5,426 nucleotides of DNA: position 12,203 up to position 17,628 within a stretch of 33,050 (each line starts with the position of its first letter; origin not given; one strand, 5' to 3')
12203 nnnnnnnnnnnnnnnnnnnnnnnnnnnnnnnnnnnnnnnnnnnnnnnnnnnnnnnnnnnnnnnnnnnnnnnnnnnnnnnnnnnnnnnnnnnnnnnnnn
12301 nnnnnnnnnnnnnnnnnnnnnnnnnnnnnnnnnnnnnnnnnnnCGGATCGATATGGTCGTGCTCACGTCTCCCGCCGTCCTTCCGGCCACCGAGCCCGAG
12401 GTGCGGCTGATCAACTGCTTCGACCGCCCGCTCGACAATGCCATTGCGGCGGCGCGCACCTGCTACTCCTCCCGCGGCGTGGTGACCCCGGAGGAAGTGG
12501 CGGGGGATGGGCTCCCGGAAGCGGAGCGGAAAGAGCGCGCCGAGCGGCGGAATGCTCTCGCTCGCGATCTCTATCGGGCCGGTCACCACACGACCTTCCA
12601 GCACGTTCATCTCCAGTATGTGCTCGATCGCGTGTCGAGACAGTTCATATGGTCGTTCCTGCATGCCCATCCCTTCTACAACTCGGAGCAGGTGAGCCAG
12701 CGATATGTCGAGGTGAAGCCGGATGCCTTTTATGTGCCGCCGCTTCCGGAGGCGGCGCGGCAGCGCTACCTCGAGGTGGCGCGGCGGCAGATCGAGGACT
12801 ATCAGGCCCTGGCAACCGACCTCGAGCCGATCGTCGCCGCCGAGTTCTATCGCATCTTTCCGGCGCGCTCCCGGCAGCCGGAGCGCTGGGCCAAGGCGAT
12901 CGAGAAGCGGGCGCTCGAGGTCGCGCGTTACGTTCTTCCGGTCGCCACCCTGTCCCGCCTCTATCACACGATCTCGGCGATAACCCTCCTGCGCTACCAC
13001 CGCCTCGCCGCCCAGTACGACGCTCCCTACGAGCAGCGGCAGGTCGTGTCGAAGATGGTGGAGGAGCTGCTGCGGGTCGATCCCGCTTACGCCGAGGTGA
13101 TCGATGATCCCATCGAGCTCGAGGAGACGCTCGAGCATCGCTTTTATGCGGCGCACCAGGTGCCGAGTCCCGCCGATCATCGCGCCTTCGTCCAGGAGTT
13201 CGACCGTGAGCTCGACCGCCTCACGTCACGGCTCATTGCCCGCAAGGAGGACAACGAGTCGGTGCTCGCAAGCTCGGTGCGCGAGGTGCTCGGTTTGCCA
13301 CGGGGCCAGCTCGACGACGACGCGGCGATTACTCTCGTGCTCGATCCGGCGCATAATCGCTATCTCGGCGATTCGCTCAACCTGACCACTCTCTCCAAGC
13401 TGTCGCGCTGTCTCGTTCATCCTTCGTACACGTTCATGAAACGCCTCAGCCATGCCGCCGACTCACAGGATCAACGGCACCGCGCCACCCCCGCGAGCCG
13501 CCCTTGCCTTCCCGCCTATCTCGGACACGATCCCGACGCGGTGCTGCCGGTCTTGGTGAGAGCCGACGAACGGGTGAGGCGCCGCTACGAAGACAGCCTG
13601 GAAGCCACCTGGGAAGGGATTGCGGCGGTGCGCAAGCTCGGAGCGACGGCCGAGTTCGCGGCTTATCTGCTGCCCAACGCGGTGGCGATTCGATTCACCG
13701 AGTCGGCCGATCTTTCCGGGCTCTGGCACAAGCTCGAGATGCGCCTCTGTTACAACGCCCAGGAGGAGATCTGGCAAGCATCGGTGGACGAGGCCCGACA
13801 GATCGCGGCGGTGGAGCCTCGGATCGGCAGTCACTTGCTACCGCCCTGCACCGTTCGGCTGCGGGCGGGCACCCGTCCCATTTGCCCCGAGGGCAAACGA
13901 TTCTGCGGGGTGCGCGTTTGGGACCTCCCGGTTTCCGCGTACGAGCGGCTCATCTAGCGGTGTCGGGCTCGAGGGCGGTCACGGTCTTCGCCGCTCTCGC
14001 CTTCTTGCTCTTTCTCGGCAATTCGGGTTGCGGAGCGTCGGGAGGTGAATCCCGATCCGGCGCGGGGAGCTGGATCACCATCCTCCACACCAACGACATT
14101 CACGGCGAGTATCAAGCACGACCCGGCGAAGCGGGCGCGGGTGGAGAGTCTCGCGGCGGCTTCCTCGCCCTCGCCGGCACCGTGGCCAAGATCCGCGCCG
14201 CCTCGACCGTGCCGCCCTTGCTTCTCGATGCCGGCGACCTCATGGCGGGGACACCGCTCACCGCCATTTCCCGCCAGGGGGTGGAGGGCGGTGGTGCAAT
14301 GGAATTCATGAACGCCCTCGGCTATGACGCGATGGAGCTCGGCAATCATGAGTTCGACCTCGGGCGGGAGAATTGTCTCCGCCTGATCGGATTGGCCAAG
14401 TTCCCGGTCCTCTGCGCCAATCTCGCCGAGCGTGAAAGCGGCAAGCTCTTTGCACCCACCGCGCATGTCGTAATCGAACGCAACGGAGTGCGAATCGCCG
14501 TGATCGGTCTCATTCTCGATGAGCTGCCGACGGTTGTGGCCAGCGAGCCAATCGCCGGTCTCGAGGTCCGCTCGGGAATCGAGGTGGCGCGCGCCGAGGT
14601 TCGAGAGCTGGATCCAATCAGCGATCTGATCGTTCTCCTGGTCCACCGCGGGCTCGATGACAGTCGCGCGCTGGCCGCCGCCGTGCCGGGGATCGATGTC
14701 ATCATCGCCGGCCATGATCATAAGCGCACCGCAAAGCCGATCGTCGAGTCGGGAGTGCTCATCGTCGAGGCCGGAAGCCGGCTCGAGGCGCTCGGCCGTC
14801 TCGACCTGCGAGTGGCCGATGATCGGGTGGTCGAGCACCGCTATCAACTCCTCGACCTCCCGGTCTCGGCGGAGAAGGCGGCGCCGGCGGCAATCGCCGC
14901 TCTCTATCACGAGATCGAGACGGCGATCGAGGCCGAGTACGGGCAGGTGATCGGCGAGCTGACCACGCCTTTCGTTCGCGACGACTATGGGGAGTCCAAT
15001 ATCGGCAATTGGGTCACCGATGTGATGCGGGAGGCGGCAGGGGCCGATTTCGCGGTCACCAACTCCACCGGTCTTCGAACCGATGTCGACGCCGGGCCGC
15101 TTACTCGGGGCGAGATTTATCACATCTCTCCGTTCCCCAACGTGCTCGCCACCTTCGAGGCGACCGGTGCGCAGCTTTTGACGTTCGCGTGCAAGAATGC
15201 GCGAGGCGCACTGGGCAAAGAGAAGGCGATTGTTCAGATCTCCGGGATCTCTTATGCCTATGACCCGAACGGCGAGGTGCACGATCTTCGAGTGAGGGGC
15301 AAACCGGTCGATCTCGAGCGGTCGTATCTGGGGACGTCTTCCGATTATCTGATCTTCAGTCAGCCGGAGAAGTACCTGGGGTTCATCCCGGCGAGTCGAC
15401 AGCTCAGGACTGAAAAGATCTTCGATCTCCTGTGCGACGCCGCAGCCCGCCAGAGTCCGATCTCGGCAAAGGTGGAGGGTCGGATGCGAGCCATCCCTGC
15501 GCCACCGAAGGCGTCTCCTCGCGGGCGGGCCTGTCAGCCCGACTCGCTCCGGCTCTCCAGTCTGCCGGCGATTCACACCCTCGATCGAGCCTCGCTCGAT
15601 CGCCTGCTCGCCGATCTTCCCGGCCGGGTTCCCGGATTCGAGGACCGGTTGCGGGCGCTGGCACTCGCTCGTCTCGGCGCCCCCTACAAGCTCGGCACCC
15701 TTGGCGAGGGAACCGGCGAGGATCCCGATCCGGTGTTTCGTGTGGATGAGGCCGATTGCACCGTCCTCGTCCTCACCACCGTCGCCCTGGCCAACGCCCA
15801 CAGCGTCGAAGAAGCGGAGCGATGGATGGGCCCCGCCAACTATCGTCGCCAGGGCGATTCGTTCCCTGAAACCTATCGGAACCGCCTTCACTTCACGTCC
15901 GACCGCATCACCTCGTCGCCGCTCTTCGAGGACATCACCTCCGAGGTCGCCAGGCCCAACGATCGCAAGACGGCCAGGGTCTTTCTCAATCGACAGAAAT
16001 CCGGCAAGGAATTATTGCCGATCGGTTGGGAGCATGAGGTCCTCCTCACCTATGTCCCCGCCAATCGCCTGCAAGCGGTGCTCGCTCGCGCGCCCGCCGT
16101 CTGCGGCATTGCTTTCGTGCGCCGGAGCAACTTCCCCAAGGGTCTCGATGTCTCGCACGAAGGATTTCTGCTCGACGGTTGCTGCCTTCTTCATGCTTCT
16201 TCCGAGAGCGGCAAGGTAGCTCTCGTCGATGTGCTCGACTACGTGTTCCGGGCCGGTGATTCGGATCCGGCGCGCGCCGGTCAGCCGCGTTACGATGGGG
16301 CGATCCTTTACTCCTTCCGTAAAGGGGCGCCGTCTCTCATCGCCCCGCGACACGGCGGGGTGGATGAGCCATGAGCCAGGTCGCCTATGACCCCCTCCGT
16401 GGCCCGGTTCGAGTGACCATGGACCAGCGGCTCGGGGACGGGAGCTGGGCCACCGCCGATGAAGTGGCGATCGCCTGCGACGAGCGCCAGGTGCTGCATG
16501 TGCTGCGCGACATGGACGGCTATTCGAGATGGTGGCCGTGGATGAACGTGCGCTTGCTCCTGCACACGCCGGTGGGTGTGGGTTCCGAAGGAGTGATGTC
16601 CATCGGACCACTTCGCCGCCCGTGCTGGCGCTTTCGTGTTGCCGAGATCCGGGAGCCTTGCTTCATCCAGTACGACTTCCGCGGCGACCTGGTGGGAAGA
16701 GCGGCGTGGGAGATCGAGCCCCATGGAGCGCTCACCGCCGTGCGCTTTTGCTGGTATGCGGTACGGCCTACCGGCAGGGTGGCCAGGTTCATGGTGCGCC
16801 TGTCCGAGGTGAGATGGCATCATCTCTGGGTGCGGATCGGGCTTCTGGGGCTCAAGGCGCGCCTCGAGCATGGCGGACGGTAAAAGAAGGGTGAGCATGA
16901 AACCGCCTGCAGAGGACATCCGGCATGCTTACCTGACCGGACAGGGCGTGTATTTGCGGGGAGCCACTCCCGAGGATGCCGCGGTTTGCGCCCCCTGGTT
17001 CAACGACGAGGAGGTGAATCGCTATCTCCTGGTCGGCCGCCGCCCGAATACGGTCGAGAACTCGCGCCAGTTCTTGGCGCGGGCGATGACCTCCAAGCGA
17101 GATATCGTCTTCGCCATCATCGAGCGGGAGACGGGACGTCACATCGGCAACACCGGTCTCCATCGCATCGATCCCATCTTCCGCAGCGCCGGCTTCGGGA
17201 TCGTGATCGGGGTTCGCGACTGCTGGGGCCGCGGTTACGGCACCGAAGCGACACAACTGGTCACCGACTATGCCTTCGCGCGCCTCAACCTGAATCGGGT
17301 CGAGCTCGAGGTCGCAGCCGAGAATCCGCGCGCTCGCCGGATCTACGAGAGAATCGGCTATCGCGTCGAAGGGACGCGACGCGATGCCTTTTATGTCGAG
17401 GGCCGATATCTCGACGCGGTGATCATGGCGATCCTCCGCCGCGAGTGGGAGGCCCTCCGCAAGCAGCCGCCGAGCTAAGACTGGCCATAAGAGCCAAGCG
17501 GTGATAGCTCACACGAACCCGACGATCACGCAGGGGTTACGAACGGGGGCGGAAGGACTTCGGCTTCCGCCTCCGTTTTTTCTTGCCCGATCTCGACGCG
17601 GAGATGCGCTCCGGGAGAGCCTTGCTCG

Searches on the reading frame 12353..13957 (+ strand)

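Call 5: search_protein_families(library=pfam, proteins=[window:12353-13957:+], max_evalue=0.01)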
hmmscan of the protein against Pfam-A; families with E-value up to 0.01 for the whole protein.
window:12353-13957:+ (534 aa): 1 family
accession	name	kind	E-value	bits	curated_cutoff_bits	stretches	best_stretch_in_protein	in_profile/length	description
PF02511.20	Thy1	-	7.9e-48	163.2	24.8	2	18-244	1-190/191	Thymidylate synthase complementing protein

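Call 13: search_protein_families(library=ncbifam, proteins=[window:12353-13957:+], max_evalue=0.01)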
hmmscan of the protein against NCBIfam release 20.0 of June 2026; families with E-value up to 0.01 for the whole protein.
window:12353-13957:+ (534 aa): 1 family
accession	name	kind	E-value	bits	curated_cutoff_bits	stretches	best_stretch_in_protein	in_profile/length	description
TIGR02170.1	thyX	equivalog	3.6e-26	92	87.9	2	17-248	2-209/211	FAD-dependent thymidylate synthase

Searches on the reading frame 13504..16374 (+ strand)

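Call 5: search_protein_families(library=pfam, proteins=[window:13504-16374:+], max_evalue=0.01)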
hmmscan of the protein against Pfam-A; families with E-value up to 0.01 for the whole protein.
window:13504-16374:+ (956 aa): 4 families
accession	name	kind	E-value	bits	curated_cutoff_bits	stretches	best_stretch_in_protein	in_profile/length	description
PF02872.23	5_nucleotid_C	-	2.2e-26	93.3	23.6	1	482-616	1-146/158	5'-nucleotidase, C-terminal domain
PF07313.18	AmiA-like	-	8.7e-22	78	27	1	724-914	7-196/202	N-acetylmuramoyl-L-alanine amidase-like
PF00149.33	Metallophos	-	7.7e-08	33.4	21.5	1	192-407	2-190/191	Calcineurin-like phosphoesterase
PF21953.1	NadN_nucleosid_C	-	0.0064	16.9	27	1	510-549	33-72/199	NAD nucleotidase, C-terminal domain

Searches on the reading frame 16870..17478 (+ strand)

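Call 5: search_protein_families(library=pfam, proteins=[window:16870-17478:+], max_evalue=0.01)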
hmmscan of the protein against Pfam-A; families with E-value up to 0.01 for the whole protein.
window:16870-17478:+ (202 aa): 6 families
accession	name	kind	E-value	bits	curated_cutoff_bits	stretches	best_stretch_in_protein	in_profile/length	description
PF13302.13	Acetyltransf_3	-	6.8e-31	108.2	25.4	1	28-165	3-138/138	Acetyltransferase (GNAT) domain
PF13420.13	Acetyltransf_4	-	3.4e-14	53.6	24.3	1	29-184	1-154/155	Acetyltransferase (GNAT) domain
PF00583.31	Acetyltransf_1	-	3e-10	40.8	20.7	1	80-164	34-116/116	Acetyltransferase (GNAT) family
PF13523.12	Acetyltransf_8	-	6.9e-09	35.9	27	1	35-169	4-142/145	Acetyltransferase (GNAT) domain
PF08445.16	FR47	-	0.0015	18.9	22.1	1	119-167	34-80/86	FR47-like protein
PF13508.13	Acetyltransf_7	-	0.0036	18.1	27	1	82-165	6-83/84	Acetyltransferase (GNAT) domain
